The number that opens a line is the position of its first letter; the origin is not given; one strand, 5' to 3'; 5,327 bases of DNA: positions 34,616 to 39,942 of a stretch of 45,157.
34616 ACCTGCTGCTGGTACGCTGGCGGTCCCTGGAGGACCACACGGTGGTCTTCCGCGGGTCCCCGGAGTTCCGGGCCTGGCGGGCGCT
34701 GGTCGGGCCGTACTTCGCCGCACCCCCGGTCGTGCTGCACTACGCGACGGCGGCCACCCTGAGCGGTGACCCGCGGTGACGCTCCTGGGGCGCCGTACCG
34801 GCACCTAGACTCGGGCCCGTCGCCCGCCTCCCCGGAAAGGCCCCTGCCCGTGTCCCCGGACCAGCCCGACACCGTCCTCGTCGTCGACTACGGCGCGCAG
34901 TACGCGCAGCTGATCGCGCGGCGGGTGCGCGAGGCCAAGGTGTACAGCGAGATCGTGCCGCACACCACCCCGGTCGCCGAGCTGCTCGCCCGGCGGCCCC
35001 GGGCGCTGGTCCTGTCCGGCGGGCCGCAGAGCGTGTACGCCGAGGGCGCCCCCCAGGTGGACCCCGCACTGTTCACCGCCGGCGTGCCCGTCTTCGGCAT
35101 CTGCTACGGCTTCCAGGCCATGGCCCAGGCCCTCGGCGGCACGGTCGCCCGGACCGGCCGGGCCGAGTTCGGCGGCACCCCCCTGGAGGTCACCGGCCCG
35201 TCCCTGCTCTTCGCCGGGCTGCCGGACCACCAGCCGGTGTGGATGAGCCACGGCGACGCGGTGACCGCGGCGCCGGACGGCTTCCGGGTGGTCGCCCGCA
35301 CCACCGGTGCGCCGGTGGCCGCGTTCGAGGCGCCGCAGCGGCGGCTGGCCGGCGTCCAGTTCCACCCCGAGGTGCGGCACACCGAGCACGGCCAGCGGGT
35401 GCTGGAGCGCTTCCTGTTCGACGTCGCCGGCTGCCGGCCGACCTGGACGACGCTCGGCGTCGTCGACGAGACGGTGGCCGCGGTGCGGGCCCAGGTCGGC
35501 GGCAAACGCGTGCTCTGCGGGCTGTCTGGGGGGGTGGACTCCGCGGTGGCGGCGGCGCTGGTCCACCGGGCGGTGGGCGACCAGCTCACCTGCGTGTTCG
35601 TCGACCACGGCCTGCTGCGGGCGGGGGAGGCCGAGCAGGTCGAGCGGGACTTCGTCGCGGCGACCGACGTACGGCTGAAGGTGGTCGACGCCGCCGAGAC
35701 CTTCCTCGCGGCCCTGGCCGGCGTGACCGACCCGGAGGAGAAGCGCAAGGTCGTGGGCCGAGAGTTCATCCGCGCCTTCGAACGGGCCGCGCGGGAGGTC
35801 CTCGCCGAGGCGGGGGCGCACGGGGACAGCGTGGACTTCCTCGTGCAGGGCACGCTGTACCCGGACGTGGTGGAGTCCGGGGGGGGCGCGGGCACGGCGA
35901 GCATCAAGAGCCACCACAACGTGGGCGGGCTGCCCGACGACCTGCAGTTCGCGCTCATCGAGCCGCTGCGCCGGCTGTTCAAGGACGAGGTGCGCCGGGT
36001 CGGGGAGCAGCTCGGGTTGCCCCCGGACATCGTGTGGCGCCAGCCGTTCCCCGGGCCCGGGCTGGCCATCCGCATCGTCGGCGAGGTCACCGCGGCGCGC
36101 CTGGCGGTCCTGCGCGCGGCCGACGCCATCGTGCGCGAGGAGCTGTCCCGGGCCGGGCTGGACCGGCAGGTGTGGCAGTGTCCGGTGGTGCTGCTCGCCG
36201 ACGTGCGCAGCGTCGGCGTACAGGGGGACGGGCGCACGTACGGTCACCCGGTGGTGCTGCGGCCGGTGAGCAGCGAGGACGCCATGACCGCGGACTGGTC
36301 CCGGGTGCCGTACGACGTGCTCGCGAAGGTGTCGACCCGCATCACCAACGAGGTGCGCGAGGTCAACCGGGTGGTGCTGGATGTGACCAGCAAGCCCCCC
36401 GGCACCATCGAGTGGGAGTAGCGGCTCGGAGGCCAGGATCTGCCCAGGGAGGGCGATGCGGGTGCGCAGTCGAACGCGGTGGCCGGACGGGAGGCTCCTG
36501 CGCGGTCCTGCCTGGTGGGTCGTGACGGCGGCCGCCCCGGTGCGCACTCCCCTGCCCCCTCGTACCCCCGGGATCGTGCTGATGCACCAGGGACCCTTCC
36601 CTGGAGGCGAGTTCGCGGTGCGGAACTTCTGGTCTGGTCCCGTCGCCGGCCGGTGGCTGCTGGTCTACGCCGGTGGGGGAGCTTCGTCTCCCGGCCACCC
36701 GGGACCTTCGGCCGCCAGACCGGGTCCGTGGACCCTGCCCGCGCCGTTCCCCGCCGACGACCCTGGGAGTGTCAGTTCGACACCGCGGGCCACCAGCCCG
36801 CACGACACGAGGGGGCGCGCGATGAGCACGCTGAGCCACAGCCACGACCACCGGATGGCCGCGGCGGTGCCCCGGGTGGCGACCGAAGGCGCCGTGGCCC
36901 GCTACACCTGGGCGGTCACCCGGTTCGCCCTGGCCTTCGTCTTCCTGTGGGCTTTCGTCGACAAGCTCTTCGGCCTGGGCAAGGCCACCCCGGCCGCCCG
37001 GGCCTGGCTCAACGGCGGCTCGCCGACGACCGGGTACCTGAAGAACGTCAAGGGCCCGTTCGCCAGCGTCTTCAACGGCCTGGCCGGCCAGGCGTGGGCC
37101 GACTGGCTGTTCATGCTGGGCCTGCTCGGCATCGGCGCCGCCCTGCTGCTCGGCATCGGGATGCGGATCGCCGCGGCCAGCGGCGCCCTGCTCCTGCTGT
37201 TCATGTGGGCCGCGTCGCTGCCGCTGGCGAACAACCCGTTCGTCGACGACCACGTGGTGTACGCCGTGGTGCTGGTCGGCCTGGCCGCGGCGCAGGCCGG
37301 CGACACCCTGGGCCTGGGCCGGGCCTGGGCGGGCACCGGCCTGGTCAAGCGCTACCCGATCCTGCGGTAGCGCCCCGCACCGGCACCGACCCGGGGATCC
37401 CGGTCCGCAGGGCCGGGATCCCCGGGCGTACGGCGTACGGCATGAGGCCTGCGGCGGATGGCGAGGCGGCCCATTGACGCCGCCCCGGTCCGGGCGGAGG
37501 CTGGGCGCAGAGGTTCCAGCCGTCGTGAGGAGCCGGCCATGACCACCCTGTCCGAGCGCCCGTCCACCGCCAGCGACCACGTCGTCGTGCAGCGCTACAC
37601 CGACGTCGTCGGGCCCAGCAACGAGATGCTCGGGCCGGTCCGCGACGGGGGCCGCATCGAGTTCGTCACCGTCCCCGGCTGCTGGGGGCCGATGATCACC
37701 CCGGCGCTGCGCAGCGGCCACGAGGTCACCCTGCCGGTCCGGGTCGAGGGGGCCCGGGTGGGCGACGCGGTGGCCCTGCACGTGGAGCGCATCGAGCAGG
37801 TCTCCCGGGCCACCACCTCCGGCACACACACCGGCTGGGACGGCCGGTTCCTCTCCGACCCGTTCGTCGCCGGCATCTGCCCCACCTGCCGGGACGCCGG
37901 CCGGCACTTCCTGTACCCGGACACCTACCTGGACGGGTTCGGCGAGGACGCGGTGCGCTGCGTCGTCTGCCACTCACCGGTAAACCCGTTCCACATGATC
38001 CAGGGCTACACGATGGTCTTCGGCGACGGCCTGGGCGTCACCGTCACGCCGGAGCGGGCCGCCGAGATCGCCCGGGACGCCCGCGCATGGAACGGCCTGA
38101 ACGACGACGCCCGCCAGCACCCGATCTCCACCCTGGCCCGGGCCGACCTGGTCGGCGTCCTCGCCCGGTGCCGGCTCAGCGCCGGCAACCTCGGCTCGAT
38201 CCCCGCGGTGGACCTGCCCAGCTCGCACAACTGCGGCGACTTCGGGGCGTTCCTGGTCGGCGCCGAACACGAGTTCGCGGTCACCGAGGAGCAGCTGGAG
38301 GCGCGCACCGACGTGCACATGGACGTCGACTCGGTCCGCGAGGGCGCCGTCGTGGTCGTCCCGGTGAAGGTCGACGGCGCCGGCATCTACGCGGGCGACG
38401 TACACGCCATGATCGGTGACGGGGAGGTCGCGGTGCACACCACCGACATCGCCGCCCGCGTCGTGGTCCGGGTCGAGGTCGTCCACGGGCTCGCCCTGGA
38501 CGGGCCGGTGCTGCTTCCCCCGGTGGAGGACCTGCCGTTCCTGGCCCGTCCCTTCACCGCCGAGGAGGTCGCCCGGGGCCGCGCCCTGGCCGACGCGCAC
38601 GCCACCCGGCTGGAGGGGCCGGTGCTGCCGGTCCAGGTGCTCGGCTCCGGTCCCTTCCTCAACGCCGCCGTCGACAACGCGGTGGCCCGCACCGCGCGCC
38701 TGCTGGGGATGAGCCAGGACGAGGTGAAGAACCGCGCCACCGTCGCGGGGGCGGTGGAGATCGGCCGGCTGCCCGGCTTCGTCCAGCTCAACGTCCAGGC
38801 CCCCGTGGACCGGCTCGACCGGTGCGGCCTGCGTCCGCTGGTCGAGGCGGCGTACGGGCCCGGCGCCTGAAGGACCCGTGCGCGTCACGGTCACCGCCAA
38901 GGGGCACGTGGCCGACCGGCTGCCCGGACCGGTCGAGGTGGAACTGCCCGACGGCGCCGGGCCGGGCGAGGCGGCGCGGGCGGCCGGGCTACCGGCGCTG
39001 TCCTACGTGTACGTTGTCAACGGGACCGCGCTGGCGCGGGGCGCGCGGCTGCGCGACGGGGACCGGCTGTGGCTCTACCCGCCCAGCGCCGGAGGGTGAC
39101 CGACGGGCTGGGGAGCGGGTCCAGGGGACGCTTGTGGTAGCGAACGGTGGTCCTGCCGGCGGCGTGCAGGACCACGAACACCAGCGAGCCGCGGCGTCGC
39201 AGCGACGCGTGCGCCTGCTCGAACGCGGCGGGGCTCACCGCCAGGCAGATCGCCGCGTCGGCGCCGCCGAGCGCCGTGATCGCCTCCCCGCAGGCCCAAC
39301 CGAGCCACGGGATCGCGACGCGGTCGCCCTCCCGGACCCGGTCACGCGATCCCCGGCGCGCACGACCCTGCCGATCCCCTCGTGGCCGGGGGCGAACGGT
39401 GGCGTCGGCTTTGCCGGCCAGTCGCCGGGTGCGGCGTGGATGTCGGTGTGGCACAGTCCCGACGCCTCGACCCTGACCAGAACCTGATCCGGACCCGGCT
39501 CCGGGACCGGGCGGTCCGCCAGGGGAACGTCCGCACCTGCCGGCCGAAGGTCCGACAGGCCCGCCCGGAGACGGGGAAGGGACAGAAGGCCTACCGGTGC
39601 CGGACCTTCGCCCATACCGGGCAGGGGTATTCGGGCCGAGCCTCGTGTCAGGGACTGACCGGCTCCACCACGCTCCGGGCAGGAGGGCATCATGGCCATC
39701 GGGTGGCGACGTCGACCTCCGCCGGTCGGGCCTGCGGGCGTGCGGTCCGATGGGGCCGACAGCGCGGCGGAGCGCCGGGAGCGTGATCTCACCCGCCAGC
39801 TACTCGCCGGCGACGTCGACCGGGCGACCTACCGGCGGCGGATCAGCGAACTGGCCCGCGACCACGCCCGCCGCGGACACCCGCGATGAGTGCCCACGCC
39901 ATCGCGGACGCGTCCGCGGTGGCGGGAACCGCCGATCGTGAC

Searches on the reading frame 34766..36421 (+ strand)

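Call 10: search_protein_families(library=pfam, proteins=[window:34766-36421:+])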
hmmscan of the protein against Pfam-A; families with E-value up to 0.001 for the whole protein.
window:34766-36421:+ (551 aa): 6 families
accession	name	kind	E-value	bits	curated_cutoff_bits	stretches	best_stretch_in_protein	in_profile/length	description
PF00117.34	GATase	-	2.5e-46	158.2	22.8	1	38-219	1-189/190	Glutamine amidotransferase class-I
PF00958.27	GMP_synt_C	-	2.1e-39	133.9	27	1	458-550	1-92/92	GMP synthase C terminal domain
PF07722.19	Peptidase_C26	-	2.9e-11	44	20.5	1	103-202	102-219/219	Peptidase C26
PF02540.23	NAD_synthase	-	7.8e-09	35.4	21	1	243-318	15-90/242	NAD synthase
PF03054.22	tRNA_Me_trans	-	3.4e-05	24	20.6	1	247-281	1-34/202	tRNA methyl transferase HUP domain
PF02568.20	ThiI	-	0.0008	19.5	20.5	0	248-356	5-118/197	Thiamine biosynthesis protein (ThiI)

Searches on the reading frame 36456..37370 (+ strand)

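Call 10: search_protein_families(library=pfam, proteins=[window:36456-37370:+])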
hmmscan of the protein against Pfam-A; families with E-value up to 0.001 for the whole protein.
window:36456-37370:+ (304 aa): 0 families

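Call 39: search_protein_families(library=pfam, proteins=[window:36456-37370:+], max_evalue=0.01)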
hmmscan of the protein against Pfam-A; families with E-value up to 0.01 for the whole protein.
window:36456-37370:+ (304 aa): 1 family
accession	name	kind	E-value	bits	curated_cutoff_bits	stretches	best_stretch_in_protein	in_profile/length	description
PF07681.17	DoxX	-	0.0015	19.5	23.6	1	153-251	3-80/85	DoxX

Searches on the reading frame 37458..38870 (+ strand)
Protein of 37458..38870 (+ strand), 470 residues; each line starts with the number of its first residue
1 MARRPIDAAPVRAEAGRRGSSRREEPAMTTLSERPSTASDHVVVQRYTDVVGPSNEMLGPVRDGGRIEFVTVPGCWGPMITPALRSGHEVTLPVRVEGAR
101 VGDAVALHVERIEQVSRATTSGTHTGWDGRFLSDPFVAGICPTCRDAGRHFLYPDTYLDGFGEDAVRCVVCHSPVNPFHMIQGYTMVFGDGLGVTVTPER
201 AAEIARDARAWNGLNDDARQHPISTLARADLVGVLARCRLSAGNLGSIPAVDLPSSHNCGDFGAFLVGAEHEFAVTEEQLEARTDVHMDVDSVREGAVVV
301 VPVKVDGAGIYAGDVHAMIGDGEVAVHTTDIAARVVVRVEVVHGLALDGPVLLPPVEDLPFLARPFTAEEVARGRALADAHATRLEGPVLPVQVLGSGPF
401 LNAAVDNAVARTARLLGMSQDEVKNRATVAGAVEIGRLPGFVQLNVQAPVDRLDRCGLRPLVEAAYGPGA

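Call 10: search_protein_families(library=pfam, proteins=[window:37458-38870:+])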
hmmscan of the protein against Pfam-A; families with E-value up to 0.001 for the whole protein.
window:37458-38870:+ (470 aa): 1 family
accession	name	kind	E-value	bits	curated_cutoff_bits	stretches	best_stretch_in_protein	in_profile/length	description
PF03069.20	FmdA_AmdA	-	2.5e-32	112.7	27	1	79-442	56-361/373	Acetamidase/Formamidase family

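Call 47: search_protein_families(library=ncbifam, proteins=[window:37458-38870:+], max_evalue=1e-10)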
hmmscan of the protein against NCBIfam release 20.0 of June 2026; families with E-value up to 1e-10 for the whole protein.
window:37458-38870:+ (470 aa): 0 families

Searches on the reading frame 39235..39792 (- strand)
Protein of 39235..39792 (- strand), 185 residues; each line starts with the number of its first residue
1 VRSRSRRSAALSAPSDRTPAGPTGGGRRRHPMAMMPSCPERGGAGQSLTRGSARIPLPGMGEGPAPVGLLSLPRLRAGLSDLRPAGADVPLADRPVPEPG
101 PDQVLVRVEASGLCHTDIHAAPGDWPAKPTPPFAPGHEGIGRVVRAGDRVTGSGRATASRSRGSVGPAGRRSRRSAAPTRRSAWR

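Call 39: search_protein_families(library=pfam, proteins=[window:39235-39792:-], max_evalue=0.01)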
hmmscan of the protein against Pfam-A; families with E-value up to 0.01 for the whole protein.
window:39235-39792:- (185 aa): 1 family
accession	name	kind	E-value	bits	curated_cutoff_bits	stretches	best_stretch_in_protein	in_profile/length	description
PF08240.17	ADH_N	-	4.6e-13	49.8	23.5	1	100-152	1-53/104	Alcohol dehydrogenase GroES-like domain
